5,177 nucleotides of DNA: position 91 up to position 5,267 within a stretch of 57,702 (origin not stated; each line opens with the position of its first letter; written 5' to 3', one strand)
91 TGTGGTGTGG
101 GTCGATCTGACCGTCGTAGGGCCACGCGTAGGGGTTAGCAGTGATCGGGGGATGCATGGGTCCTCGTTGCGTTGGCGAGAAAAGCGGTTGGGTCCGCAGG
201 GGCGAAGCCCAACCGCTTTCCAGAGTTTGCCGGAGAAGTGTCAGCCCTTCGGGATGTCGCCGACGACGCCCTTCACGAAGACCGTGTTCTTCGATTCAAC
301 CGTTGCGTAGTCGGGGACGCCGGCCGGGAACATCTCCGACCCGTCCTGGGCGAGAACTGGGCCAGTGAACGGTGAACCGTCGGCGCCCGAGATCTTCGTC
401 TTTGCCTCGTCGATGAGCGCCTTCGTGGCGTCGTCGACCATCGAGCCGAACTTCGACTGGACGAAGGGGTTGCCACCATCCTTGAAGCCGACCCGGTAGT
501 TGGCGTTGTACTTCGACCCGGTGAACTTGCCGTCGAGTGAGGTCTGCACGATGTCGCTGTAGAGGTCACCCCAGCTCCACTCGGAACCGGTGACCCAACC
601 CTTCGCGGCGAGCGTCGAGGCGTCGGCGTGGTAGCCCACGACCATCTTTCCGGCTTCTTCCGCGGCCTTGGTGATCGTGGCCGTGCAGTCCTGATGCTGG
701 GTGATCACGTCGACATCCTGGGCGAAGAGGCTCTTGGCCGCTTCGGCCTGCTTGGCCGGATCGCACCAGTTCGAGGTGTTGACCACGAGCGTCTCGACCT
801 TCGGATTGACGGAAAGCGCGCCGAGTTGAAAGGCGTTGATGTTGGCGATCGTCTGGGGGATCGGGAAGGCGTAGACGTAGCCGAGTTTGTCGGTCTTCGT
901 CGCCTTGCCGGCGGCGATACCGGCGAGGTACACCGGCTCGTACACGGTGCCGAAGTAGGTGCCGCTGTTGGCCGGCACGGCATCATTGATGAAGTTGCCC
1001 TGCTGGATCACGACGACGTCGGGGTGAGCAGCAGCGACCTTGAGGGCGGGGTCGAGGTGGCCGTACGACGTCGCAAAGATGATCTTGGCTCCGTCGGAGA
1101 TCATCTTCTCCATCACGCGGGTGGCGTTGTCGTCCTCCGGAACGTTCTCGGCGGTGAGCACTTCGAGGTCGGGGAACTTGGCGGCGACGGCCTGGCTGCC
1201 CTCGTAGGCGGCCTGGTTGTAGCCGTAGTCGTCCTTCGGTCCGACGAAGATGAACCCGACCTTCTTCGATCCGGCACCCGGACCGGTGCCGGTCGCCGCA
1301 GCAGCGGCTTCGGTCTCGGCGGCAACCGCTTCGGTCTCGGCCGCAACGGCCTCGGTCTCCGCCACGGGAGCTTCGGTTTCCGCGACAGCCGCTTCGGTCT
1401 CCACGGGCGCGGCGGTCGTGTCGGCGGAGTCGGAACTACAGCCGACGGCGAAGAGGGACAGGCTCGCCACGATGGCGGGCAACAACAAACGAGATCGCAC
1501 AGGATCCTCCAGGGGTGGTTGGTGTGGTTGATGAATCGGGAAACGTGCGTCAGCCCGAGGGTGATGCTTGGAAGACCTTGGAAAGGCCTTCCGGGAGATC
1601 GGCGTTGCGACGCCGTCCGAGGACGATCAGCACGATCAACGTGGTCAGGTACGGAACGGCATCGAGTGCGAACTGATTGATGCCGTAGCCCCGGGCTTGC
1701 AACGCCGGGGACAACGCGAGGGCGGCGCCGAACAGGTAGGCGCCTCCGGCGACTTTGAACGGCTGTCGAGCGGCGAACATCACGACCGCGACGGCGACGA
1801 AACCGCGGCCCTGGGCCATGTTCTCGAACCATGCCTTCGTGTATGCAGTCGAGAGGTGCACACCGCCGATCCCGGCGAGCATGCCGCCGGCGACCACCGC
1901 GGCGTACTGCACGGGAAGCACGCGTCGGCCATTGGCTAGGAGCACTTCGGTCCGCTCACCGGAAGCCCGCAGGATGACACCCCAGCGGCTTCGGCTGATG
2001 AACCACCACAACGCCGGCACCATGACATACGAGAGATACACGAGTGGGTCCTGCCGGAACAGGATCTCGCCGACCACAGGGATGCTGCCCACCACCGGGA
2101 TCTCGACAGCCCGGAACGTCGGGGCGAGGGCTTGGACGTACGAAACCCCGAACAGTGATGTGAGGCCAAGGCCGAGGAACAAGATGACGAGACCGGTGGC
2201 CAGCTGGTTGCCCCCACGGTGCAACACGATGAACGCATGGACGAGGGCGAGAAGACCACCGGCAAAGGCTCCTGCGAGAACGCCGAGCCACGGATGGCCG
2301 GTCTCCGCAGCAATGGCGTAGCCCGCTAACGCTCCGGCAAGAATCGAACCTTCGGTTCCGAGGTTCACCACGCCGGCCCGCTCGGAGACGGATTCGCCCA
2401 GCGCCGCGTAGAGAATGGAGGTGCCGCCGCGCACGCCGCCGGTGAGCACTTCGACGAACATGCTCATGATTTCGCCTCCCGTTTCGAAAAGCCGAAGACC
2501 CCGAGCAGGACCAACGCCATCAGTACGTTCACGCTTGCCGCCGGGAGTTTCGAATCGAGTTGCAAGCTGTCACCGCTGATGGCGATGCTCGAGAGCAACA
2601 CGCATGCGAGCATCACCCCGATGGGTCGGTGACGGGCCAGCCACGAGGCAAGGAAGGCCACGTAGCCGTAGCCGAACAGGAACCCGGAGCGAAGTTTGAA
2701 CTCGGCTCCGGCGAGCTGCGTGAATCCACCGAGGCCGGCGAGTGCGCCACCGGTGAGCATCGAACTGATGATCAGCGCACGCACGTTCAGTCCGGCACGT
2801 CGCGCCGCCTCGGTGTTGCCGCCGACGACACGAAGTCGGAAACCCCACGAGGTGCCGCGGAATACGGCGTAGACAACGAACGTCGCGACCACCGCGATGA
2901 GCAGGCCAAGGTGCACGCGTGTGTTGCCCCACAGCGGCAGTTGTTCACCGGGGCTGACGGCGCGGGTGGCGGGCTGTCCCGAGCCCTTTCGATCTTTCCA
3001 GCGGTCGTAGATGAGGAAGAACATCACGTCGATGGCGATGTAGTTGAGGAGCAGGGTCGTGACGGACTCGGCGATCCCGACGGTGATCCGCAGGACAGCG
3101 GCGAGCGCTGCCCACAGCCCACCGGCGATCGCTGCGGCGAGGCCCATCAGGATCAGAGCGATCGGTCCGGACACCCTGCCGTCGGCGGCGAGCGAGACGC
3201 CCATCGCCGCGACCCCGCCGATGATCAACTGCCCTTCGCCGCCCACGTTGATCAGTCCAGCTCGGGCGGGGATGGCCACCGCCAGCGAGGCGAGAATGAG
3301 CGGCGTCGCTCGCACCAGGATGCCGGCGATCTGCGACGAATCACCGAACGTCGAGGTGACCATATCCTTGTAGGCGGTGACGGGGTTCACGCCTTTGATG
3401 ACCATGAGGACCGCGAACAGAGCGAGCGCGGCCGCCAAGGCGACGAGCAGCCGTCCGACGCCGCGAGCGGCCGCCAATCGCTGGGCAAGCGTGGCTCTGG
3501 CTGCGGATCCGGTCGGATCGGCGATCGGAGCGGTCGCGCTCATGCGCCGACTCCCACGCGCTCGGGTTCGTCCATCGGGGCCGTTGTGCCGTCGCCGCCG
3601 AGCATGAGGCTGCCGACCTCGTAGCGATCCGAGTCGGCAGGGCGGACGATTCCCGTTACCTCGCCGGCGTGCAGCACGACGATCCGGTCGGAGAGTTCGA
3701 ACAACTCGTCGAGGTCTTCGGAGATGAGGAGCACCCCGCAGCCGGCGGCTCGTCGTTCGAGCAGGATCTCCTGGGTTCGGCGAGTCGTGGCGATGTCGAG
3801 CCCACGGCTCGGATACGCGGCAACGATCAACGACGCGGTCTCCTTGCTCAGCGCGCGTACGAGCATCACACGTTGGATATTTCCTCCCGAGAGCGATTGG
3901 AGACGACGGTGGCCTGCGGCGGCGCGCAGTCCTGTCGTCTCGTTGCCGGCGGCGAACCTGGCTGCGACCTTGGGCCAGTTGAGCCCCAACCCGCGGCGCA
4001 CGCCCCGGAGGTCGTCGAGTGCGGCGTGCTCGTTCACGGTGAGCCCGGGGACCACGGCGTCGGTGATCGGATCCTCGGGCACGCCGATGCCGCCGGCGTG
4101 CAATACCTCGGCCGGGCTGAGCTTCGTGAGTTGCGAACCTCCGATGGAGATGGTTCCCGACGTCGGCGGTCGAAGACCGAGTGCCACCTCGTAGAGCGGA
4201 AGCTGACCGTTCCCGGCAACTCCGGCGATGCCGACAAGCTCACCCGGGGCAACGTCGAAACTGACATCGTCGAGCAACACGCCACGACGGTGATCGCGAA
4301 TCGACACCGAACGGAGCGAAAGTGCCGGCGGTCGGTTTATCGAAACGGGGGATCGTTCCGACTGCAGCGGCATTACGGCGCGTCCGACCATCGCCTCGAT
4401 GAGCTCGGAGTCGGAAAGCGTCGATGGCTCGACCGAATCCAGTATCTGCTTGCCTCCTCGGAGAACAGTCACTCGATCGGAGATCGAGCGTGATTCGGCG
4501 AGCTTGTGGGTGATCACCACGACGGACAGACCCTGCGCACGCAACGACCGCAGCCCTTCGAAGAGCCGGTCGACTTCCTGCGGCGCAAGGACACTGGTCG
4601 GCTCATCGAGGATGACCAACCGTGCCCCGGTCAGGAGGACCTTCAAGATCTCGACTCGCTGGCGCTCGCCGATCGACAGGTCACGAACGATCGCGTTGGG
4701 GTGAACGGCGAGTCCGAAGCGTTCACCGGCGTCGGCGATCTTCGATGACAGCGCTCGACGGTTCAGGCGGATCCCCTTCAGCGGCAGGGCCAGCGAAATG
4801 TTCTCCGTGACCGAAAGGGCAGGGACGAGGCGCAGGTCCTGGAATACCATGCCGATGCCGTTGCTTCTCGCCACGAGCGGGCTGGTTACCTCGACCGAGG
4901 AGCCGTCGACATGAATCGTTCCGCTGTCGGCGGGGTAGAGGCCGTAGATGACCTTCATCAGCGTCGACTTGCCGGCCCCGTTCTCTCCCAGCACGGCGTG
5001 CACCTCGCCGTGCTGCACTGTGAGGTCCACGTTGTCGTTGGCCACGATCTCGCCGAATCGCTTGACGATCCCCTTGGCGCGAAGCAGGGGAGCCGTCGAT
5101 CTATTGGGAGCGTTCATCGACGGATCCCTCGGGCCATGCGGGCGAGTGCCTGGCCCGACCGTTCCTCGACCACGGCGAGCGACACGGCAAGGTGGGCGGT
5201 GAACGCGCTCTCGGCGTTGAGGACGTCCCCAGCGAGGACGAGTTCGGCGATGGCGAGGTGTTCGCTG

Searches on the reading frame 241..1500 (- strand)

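Call 20: search_protein_families(library=pfam, proteins=[window:241-1500:-], max_evalue=0.001)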
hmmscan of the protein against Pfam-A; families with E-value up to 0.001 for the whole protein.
window:241-1500:- (419 aa): 2 families
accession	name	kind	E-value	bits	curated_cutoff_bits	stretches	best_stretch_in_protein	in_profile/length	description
PF02608.20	Bmp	-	3.8e-40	138.2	24.1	1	79-371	2-292/301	ABC transporter substrate-binding protein PnrA-like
PF13407.12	Peripla_BP_4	-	0.00011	22.2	35.1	1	84-299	2-225/258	Periplasmic binding protein domain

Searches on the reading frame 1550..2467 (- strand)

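Call 20: search_protein_families(library=pfam, proteins=[window:1550-2467:-], max_evalue=0.001)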
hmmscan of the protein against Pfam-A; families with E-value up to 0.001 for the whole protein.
window:1550-2467:- (305 aa): 1 family
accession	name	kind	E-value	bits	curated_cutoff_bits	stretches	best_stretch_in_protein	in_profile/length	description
PF02653.21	BPD_transp_2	-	3.4e-26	92.4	26.8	1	15-277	9-266/269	Branched-chain amino acid transport system / permease component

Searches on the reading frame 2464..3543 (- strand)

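Call 20: search_protein_families(library=pfam, proteins=[window:2464-3543:-], max_evalue=0.001)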
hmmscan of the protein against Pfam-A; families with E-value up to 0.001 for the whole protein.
window:2464-3543:- (359 aa): 1 family
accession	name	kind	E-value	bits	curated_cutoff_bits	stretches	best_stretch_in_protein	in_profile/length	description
PF02653.21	BPD_transp_2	-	2.4e-29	102.8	26.8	1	72-348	2-267/269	Branched-chain amino acid transport system / permease component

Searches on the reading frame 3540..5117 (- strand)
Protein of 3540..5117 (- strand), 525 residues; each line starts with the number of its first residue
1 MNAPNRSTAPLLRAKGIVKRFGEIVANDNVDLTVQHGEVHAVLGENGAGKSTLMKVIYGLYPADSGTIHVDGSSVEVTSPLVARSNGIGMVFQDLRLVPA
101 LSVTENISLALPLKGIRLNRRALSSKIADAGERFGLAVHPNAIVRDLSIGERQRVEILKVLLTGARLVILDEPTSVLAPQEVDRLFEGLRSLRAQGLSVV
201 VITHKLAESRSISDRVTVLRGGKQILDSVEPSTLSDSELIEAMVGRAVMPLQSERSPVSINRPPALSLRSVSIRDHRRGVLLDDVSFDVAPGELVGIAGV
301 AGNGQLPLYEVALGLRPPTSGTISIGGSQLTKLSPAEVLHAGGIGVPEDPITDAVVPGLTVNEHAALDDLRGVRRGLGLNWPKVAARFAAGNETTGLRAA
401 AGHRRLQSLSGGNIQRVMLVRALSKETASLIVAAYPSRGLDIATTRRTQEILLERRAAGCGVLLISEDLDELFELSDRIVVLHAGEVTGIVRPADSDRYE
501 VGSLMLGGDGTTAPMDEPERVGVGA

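Call 20: search_protein_families(library=pfam, proteins=[window:3540-5117:-], max_evalue=0.001)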
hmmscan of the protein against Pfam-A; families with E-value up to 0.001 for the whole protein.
window:3540-5117:- (525 aa): 2 families
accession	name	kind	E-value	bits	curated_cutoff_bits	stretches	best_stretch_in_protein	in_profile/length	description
PF00005.33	ABC_tran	-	2.2e-48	164.8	25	2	28-175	2-137/137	ABC transporter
PF13304.12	AAA_21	-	5.5e-07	30.4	27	0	40-60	2-22/304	AAA domain, putative AbiEii toxin, Type IV TA system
